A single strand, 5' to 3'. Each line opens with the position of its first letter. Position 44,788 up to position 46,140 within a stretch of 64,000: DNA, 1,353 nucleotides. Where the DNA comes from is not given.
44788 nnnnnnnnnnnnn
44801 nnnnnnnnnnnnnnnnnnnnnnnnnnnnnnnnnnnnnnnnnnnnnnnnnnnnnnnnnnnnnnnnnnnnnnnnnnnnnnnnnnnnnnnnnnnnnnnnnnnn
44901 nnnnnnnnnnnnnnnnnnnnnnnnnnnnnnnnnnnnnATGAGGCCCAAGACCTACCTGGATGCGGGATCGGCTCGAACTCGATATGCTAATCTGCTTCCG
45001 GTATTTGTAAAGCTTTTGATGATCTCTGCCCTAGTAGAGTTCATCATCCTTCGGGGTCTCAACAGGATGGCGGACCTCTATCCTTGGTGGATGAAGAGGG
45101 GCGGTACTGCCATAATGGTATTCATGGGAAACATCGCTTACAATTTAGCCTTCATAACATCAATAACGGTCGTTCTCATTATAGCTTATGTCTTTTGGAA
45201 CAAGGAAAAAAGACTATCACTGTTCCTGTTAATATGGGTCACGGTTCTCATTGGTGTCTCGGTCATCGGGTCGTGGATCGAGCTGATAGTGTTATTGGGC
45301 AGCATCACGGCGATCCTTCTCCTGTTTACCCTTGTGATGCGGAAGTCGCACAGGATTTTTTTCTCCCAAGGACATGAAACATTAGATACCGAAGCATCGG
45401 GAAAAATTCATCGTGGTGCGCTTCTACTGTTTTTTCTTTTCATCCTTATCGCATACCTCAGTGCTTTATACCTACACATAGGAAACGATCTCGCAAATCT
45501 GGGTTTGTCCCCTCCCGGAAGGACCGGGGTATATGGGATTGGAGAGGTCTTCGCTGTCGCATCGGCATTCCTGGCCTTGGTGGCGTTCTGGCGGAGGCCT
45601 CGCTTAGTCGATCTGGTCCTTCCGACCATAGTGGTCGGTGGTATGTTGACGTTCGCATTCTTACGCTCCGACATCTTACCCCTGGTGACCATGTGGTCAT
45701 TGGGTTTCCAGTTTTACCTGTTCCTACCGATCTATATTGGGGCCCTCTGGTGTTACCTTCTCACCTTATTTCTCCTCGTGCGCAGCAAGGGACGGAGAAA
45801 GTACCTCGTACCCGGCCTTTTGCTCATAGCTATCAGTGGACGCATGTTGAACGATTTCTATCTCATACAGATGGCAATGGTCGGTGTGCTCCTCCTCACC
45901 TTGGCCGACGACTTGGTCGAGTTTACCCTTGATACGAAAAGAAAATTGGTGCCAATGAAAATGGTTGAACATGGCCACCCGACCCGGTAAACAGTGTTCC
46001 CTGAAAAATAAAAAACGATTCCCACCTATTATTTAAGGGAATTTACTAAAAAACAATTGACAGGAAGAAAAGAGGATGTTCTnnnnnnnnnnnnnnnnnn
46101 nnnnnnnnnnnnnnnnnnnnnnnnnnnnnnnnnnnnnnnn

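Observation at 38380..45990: NXR/pNar-like periplasmic type-II molybdoenzyme (alpha, beta, gamma, delta + membrane protein) with an Asp-containing FS0 motif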

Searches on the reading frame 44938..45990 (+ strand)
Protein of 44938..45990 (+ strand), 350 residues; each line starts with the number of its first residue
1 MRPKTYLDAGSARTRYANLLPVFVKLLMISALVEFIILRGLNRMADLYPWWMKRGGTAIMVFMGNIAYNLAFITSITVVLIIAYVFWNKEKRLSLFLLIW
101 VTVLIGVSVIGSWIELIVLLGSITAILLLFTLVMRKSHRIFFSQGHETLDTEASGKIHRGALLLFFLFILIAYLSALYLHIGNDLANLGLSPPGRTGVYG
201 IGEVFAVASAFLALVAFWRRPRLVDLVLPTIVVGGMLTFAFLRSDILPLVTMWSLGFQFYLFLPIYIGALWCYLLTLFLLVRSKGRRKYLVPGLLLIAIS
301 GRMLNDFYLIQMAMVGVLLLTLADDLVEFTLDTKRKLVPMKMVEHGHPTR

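Call 3: search_protein_families(library=pfam, proteins=[window:44938-45990:+], max_evalue=0.01)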
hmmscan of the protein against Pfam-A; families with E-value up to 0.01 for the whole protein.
window:44938-45990:+ (350 aa): 0 families

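Call 4: search_protein_families(library=ncbifam, proteins=[window:44938-45990:+], max_evalue=0.01)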
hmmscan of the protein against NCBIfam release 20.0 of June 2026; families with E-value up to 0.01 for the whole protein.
window:44938-45990:+ (350 aa): 0 families

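Call 25: search_protein_representatives(protein=window:44938-45990:+)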
Query: 350 residues. Proteins with E-value up to 0.001 (for the whole library): 54; up to 1e-10: 23; up to 1e-30: 15. The best 54 are listed.
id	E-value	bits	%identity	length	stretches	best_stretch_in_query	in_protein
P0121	2.2e-91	323.2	52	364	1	1-328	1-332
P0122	2.9e-87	309.7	48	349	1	1-332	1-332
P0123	6.1e-61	223.1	40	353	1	17-328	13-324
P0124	1.4e-53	198.9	39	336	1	17-326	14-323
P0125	2.4e-53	198.1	35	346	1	16-328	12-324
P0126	1.7e-44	169.0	34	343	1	19-346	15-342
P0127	1.0e-43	166.5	36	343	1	18-327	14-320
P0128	1.3e-43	166.2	37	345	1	31-324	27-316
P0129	2.3e-43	165.3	35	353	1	8-326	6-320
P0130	3.1e-40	155.0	37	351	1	18-324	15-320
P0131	6.8e-38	147.3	36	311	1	26-326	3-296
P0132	7.3e-36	140.7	33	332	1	17-327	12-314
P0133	1.7e-34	136.2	37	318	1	26-331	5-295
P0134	3.9e-32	128.4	38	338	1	16-326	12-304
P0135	1.5e-31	126.5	36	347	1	10-324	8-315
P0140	6.2e-18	81.7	34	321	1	22-322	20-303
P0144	9.9e-10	54.7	28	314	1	26-333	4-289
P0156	1.9e-05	40.6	25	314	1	17-320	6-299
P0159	3.9e-05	39.6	30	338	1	18-323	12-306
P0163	7.9e-05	38.6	26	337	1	27-320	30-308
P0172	6.9e-04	35.5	26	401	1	25-322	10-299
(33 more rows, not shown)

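Call 27: find_homologous_proteins(query=A3, max_evalue=0.001)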
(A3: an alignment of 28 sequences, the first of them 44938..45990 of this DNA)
Query A3 (28 sequences) (350 aa, profile of the alignment): 4 proteins with E <= 0.001 among 8000 candidates.
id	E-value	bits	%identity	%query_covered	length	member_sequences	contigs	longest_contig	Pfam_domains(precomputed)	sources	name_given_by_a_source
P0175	1.7e-109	384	100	100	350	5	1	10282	-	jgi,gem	-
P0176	2.6e-100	354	49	96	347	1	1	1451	-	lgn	-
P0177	2.6e-92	327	45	93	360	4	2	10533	-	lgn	-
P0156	2.4e-73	265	32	43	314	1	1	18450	-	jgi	jgi:hypothetical protein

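Call 28: find_encoding_contigs(protein=P0156, flank=10000, max_places=2)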
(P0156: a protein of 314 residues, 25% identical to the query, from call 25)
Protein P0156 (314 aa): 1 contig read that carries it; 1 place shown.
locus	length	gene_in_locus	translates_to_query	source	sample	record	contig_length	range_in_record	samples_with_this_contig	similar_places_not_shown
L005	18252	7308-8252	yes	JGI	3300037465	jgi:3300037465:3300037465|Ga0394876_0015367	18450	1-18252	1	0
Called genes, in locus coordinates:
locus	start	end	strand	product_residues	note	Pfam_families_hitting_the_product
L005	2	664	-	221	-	?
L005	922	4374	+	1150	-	PF00384:Molybdopterin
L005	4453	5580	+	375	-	PF12838:Fer4_7 (weak), PF13237:Fer4_10 (weak), PF13247:Fer4_11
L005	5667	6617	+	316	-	PF09459:EB_dh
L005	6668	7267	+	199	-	PF02613:Nitrate_red_del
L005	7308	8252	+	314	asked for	-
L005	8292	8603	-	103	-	PF00355:Rieske, PF13806:Rieske_2, PF22543:Rieske_4 (weak)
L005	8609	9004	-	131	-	PF01592:NifU_N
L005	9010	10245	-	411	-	PF00266:Aminotran_5, PF01041:DegT_DnrJ_EryC1 (weak)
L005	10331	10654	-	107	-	PF01883:FeS_assembly_P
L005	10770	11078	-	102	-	PF13237:Fer4_10 (weak), PF14697:Fer4_21 (faint), PF12838:Fer4_7, PF13187:Fer4_9 (weak), PF12797:Fer4_2 (weak), PF00037:Fer4, PF12837:Fer4_6 (weak), PF13237:Fer4_10 (weak), +3 more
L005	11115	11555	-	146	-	PF01592:NifU_N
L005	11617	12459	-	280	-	PF00581:Rhodanese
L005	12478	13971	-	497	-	PF19295:SufBD_N (faint), PF01458:SUFBD_core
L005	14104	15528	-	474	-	PF19295:SufBD_N, PF01458:SUFBD_core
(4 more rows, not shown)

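Call 29: find_encoding_contigs(protein=P0144, flank=10000, max_places=2)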
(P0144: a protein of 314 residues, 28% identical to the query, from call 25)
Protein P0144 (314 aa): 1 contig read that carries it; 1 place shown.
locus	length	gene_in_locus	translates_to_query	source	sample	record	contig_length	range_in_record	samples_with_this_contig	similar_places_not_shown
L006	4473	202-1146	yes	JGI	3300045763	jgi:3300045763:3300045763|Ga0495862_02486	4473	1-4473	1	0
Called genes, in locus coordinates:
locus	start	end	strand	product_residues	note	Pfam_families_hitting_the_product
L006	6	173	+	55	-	-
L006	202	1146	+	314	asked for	-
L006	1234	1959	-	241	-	PF01022:HTH_5, PF25213:HVO_A0261_N (faint), PF01909:NTP_transf_2, PF18765:Polbeta (weak)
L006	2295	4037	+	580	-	PF00496:SBP_bac_5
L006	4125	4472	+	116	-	?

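Call 30: find_encoding_contigs(protein=P0140, flank=10000, max_places=2)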
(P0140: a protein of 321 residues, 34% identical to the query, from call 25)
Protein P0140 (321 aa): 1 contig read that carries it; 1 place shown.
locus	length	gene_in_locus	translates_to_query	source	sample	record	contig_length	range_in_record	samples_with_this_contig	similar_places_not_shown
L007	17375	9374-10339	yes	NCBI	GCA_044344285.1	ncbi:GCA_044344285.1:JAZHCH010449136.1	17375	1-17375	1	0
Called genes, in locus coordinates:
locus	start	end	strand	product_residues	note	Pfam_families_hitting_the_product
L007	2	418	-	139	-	?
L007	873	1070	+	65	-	-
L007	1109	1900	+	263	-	PF01209:Ubie_methyltran, PF13489:Methyltransf_23, PF02353:CMAS (weak), PF13847:Methyltransf_31, PF08241:Methyltransf_11, PF08242:Methyltransf_12, PF13649:Methyltransf_25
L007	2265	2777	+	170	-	-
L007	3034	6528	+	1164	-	PF00384:Molybdopterin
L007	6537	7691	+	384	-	PF13187:Fer4_9 (faint), PF13237:Fer4_10 (weak), PF13247:Fer4_11, PF12838:Fer4_7 (weak)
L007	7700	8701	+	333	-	PF09459:EB_dh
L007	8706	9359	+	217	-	PF02613:Nitrate_red_del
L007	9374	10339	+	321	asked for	-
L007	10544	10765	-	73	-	PF01106:NifU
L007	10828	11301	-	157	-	PF27217:AF_0155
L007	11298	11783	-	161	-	PF01814:Hemerythrin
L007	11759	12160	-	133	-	-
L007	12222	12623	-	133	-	PF00258:Flavodoxin_1, PF03358:FMN_red (weak), PF12724:Flavodoxin_5 (weak)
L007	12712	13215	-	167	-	PF02915:Rubrerythrin, PF21349:RUBY_RBDX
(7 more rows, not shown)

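Call 46: predict_structure(alignment_id=A3)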
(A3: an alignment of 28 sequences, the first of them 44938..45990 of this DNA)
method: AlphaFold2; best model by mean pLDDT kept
length: 350 residues; sequences in the alignment: 28
mean_pLDDT: 91.2   pTM: 0.89
mean pLDDT of the five models: 91.2, 89.9, 89.5, 88.8, 88.1
residues with pLDDT >= 90: 276; 70-90: 50; 50-70: 22; < 50: 2
segments of 3 or more residues with pLDDT < 50: none
pLDDT, mean of each block of 10 residues (from residue 1): 58 91 98 95 90 92 97 98 96 98 95 89 97 96 65 75 97 97 94 95 98 95 96 96 91 92 96 97 85 97 94 98 93 80 71
secondary structure, 60 per line:
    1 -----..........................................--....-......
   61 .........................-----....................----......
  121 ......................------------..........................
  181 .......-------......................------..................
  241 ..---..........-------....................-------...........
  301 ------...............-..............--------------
elements in order: H6-47 H50-53 H55-85 H91-110 H115-142 H155-187 H195-216 H223-242 H246-255 H263-282 H290-300 H307-321 H323-336

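Call 49: fold_search(model_id=the predicted structure, library=pdb)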
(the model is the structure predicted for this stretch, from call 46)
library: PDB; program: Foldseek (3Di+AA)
matches with E <= 10: 286; with E <= 0.001: 0
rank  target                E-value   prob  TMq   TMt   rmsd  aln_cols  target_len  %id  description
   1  8ipt_A                1.9e-01  0.41  0.20  0.14  17.4       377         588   14  Cryo-EM structure of heme transporter CydDC from Escherichia coli in the occluded ATP bound state (released 2023-06-14)
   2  3qf4_A                2.3e-01  0.21  0.15  0.11  25.0       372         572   11  Crystal structure of a heterodimeric ABC transporter in its inward-facing conformation (released 2012-03-28)
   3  4q4j_A                3.6e-01  0.18  0.15  0.11  24.8       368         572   12  Structure of crosslinked TM287/288_S498C_S520C mutant (released 2014-07-16)
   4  6qv1_A                4.4e-01  0.25  0.20  0.14  18.5       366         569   10  Structure of ATPgS-bound outward-facing TM287/288 in complex with nanobody Nb_TM1 (released 2019-05-29)
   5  8vsi_A                4.4e-01  0.16  0.16  0.11  26.2       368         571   14  Mechanistic Insights Revealed by YbtPQ in the Occluded State (released 2024-04-10)
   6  6quz_C                4.9e-01  0.23  0.19  0.14  19.1       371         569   13  Structure of ATPgS-bound outward-facing TM287/288 in complex with sybody Sb_TM35 (released 2019-05-29)
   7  6quz_A                5.2e-01  0.20  0.19  0.13  18.9       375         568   12  Structure of ATPgS-bound outward-facing TM287/288 in complex with sybody Sb_TM35 (released 2019-05-29)
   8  7zdb_D                5.2e-01  0.13  0.15  0.10  27.0       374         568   14  IF(heme/bound) conformation of CydDC in ADP+Pi(CydC)/ATP(CydD) bound state (Dataset-2) (released 2023-04-19)
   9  9fw3_B                6.1e-01  0.10  0.13  0.09  26.2       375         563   14  Cryo-EM structure of IrtAB 2xEQ mutant in outward-occluded state in nanodisc in complex with mycobactin (released 2024-12-18)
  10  4xyd_A                6.3e-01  0.28  0.23  0.20  17.1       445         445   11  Nitric oxide reductase from Roseobacter denitrificans (RdNOR) (released 2016-05-25)
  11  6qv0_A                6.3e-01  0.16  0.18  0.13  19.1       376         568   12  Structure of ATP-bound outward-facing TM287/288 in complex with sybody Sb_TM35 (released 2019-05-29)
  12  6qv0_C                7.1e-01  0.20  0.20  0.14  19.8       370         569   13  Structure of ATP-bound outward-facing TM287/288 in complex with sybody Sb_TM35 (released 2019-05-29)
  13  7xec_B                7.1e-01  0.11  0.15  0.11  25.6       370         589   13  Cryo-EM structure of human ABCD1 E630Q in the presence of ATP in inward-facing state 2 (released 2023-03-29)
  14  8zxk_B                7.7e-01  0.12  0.18  0.14  22.1       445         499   12  Cryo-EM structure of trimethylamine transporter TmaT binding with TMA (released 2024-11-06)
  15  7zda_C                8.1e-01  0.14  0.16  0.12  20.9       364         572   12  IF(apo/asym) conformation of CydDC in ADP+Pi(CydC)/ATP(CydD) bound state (Dataset-2) (released 2023-04-19)
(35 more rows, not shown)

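Call 51: search_protein_families(library=pfam, alignment_id=A3, max_evalue=1)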
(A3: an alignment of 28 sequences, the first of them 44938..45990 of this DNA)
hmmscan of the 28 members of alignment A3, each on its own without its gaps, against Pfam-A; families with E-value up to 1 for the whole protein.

A. member 1, window:44938-45990:+ (350 aa): 0 families

B. families by the number of members that match (of 28 scanned): 10 families
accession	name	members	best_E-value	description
PF19206.5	DUF5878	1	0.0067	Family of unknown function (DUF5878)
PF13210.11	DUF4018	1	0.0094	Domain of unknown function (DUF4018)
PF03878.20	YIF1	1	0.021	YIF1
PF11298.13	DUF3099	1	0.036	Protein of unknown function (DUF3099)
PF14800.11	DUF4481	1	0.051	Domain of unknown function (DUF4481)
PF19629.4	DUF6133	1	0.057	Family of unknown function (DUF6133)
PF04831.18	POPDC1-3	1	0.095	POPDC1-3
PF20535.3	DUF6750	1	0.12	Family of unknown function (DUF6750)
PF16994.11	Glyco_trans_4_5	1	0.52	Glycosyl-transferase family 4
PF05803.17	Chordopox_L2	1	0.87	Chordopoxvirus L2 protein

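Call 70: find_encoding_contigs(protein=P0159, flank=8000, max_places=1)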
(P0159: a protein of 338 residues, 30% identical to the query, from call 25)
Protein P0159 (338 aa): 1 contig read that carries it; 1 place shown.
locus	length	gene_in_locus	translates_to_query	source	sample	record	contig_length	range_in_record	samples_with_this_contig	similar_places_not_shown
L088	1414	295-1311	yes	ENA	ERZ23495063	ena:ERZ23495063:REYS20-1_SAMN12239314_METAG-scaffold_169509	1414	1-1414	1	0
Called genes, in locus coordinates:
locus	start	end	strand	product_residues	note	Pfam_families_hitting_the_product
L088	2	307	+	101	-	?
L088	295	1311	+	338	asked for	-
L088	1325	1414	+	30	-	?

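Call 71: find_encoding_contigs(protein=P0163, flank=8000, max_places=1)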
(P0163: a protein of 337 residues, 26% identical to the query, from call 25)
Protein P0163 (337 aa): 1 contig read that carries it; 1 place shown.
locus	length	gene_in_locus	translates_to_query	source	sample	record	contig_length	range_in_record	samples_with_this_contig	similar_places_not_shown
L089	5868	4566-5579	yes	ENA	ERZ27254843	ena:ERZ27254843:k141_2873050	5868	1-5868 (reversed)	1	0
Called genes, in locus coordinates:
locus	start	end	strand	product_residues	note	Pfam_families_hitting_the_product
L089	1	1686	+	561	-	?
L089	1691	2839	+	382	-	PF13187:Fer4_9 (faint), PF13237:Fer4_10 (weak), PF13247:Fer4_11, PF12838:Fer4_7 (weak)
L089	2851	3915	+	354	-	PF09459:EB_dh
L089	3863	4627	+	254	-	PF02613:Nitrate_red_del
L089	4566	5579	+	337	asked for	-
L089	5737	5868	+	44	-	?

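Call 72: find_encoding_contigs(protein=P0172, flank=8000, max_places=1)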
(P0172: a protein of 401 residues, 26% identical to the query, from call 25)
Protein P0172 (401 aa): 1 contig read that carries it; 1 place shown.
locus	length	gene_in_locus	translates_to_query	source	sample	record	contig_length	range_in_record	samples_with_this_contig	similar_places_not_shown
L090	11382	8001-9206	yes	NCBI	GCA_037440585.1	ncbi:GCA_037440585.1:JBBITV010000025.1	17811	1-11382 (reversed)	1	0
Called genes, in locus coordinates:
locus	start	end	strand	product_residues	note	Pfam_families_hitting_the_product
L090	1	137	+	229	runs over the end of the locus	PF00027:cNMP_binding, PF13545:HTH_Crp_2, PF00325:Crp (weak)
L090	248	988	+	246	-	PF00027:cNMP_binding, PF13412:HTH_24 (faint), PF13545:HTH_Crp_2, PF00392:GntR (faint), PF00325:Crp (weak)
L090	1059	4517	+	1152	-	PF10518:TAT_signal (weak), PF00384:Molybdopterin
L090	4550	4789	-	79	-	-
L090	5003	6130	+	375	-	PF12838:Fer4_7 (weak), PF13237:Fer4_10 (weak), PF13247:Fer4_11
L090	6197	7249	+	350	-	PF09459:EB_dh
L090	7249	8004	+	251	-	PF02613:Nitrate_red_del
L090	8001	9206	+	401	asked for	-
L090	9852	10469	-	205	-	PF01814:Hemerythrin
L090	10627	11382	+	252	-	?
